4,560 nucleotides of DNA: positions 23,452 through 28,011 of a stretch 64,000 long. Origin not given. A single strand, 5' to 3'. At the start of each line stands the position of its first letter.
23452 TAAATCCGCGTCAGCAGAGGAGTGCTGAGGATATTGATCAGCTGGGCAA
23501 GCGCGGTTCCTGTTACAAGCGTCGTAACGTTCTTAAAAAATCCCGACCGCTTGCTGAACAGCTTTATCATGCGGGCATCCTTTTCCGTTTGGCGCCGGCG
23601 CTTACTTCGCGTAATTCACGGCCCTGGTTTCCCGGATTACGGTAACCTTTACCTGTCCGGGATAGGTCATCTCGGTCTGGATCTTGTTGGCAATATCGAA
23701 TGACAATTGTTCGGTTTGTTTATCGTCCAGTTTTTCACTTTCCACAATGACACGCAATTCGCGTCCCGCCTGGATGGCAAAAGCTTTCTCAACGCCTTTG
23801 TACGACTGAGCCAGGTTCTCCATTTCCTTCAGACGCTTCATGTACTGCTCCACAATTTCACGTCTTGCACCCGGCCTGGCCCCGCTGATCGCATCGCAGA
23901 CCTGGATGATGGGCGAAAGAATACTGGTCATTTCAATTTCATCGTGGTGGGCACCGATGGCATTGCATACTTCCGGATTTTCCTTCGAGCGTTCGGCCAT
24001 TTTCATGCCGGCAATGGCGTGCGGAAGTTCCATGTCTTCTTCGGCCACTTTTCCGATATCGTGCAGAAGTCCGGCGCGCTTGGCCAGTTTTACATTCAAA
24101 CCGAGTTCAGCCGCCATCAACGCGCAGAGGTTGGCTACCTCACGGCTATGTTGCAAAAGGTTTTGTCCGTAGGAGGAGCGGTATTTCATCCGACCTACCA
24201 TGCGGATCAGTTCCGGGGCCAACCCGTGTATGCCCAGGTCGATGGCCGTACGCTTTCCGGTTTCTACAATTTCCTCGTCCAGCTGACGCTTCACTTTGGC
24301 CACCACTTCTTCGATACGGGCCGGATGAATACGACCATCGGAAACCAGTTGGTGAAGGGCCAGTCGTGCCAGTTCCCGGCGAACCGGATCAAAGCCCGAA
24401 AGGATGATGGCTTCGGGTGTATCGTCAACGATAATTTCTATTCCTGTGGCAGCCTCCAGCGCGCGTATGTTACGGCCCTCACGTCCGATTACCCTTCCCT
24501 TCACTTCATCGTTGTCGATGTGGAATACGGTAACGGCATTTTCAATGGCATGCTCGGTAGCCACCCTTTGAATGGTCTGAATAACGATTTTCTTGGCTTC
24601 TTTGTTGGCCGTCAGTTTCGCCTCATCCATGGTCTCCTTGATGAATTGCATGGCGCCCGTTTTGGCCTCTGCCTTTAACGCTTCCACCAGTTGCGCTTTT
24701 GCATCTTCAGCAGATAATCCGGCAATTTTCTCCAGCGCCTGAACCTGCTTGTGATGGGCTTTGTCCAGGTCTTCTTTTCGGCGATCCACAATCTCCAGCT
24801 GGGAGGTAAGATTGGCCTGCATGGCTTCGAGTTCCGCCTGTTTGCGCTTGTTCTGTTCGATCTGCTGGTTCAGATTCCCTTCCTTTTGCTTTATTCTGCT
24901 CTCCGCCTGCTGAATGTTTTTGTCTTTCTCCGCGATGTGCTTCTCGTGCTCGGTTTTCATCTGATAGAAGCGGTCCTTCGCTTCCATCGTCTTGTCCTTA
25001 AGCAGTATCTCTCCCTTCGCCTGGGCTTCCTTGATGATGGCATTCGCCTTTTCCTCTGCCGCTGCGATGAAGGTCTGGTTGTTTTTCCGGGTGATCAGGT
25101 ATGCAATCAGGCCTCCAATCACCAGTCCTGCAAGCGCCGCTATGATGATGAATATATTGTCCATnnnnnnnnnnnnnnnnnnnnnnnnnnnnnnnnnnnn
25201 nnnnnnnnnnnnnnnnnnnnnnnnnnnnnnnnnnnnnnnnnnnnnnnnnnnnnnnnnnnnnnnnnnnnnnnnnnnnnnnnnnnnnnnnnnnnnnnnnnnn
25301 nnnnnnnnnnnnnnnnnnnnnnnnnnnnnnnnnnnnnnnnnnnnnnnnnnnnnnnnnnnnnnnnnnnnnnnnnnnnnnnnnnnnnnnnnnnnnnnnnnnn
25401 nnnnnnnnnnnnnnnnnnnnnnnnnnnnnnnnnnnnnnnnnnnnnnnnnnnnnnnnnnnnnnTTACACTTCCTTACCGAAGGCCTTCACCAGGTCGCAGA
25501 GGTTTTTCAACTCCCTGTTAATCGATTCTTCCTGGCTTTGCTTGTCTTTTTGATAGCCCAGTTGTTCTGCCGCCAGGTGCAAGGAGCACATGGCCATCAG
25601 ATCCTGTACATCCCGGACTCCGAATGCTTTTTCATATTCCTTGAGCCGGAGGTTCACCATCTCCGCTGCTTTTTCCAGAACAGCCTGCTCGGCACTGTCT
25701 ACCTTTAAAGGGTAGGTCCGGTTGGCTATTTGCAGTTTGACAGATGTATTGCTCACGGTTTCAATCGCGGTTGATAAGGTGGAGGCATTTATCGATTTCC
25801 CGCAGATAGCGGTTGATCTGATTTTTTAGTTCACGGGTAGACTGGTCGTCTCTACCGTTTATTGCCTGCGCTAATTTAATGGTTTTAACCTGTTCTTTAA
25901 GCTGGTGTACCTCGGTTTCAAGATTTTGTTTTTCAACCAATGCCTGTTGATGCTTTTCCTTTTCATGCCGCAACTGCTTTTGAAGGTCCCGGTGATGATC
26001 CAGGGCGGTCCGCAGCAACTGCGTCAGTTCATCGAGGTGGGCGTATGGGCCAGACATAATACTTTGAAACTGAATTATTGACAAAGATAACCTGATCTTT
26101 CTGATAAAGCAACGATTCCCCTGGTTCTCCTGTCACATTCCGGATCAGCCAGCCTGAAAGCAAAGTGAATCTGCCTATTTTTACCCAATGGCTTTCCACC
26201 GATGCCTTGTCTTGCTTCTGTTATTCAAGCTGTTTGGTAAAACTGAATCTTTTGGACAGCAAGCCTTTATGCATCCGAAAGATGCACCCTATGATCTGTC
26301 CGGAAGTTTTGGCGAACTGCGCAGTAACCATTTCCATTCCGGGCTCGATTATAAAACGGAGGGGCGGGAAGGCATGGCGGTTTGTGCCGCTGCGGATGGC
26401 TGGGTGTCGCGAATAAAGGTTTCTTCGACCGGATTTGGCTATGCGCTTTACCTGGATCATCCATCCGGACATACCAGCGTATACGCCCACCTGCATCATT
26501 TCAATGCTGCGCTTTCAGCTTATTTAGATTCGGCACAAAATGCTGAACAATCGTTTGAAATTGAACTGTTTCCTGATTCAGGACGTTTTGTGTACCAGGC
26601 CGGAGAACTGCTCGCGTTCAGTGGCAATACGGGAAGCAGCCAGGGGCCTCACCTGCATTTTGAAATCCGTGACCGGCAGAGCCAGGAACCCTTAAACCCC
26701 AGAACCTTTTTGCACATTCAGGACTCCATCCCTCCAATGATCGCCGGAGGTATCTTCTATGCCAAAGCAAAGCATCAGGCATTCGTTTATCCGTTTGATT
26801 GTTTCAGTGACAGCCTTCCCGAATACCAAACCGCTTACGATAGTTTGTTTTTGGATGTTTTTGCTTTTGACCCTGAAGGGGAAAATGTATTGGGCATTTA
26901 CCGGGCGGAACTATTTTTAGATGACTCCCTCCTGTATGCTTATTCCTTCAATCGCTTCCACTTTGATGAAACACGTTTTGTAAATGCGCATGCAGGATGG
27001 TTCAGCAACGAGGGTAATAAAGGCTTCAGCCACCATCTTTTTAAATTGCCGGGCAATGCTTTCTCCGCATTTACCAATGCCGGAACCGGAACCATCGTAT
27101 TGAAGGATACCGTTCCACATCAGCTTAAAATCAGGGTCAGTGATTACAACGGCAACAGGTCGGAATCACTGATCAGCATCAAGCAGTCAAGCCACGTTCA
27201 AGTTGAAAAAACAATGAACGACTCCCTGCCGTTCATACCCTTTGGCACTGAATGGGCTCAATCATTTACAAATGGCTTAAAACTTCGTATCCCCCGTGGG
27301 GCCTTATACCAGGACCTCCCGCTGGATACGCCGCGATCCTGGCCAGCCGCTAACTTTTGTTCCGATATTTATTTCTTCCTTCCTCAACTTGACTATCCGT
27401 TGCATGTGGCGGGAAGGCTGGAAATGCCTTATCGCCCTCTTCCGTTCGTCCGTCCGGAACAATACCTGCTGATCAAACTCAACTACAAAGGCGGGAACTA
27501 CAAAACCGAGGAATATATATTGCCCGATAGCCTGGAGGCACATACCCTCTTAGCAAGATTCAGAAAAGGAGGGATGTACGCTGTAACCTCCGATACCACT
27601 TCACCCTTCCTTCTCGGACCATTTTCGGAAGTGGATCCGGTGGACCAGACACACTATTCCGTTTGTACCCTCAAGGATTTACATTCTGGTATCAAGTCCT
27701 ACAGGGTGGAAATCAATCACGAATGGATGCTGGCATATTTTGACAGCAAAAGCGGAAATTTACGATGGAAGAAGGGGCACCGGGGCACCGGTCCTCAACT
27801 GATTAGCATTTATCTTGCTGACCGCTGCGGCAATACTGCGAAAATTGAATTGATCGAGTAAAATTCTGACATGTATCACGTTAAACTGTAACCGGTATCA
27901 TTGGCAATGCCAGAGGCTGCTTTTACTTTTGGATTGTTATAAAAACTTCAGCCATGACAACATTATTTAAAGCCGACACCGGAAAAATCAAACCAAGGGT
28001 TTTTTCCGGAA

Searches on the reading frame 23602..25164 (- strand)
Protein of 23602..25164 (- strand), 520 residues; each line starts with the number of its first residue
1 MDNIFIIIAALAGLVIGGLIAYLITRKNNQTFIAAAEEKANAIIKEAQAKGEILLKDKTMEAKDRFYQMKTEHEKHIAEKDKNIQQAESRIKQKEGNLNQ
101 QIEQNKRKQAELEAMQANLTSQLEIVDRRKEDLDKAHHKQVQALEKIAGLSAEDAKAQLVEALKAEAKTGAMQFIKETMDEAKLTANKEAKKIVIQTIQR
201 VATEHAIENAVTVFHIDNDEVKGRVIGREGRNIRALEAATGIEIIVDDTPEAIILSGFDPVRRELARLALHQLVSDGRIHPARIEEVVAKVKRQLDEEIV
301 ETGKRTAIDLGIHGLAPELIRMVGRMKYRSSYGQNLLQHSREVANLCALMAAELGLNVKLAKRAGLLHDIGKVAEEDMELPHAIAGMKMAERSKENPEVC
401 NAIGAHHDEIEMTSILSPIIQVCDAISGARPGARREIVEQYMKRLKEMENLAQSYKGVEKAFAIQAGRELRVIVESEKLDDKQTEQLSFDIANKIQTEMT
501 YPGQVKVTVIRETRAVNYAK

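Call 10: search_protein_families(library=pfam, proteins=[window:23602-25164:-])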
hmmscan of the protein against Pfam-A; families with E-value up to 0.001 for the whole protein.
window:23602-25164:- (520 aa): 4 families
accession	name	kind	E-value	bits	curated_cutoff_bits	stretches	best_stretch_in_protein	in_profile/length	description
PF12072.13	RNase_Y_N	-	1.1e-39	136.4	32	1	6-205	2-201/201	RNase Y N-terminal region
PF01966.28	HD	-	3.3e-20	72.9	22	1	337-427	2-114/116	HD domain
PF00013.35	KH_1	-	1.8e-07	31.3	21.5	1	214-269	4-63/66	KH domain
PF08668.18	HDOD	-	4.1e-06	26.8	22.9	1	334-398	93-158/196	HDOD domain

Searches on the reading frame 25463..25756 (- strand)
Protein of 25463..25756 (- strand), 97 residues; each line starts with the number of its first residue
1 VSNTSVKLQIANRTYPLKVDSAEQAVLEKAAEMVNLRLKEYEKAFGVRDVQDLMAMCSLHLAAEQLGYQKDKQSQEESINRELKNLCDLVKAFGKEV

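Call 10: search_protein_families(library=pfam, proteins=[window:25463-25756:-])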
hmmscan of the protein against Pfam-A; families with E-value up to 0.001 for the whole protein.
window:25463-25756:- (97 aa): 1 family
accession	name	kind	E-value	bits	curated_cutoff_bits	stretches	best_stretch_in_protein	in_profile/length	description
PF05164.18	ZapA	-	6.4e-16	58.9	23.8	1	6-86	1-84/88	Cell division protein ZapA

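Call 18: find_related_loci(query=window:25463-25756:-, collection=genome_contigs, flank=1500)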
Query window:25463-25756:- (97 aa) in genome_contigs; peptide patterns used: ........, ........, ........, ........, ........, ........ (x = any residue, [..] = any of these).
288 stretches matched a pattern; 5 encode a relative of the query (tblastn E <= 1e-3); 5 distinct loci.
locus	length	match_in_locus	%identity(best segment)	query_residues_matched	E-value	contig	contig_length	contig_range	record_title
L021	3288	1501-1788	70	1-96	3e-43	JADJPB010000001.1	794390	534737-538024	MAG: Bacteroidetes bacterium isolate Fred_18-Q3-R57-64_BATAC.296 tig00004087-10-7957970, whole genome shotgun sequence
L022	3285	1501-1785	71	1-95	5e-42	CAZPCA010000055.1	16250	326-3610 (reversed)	MAG TPA_asm: uncultured Bifidobacterium sp. isolate SRP193358_co1_683 genome assembly, contig: NODE_9428_length_16250_co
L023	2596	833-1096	51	6-93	3e-27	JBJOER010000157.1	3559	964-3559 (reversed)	MAG: Bacteroidota bacterium isolate riogrande_2019_sw_WHONDRS-S19S_0066_B_bin.99 scaffold_2442991, whole genome shotgun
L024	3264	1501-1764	51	6-93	4e-27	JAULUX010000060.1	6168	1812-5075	MAG: Bacteroidia bacterium isolate P_BACT3 NODE_42534_length_6168_cov_1.368979, whole genome shotgun sequence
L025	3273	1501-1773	33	1-92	3e-14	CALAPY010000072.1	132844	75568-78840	MAG TPA_asm: uncultured Flavobacteriales bacterium isolate ERR599005_bin.18_CONCOCT_v1.1_MAG genome assembly, contig: ER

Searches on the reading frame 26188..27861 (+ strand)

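Call 10: search_protein_families(library=pfam, proteins=[window:26188-27861:+])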
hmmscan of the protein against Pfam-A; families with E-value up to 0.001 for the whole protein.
window:26188-27861:+ (557 aa): 1 family
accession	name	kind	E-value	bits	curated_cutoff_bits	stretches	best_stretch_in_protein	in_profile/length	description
PF01551.29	Peptidase_M23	-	6e-16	58.9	28.7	2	49-106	2-56/96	Peptidase family M23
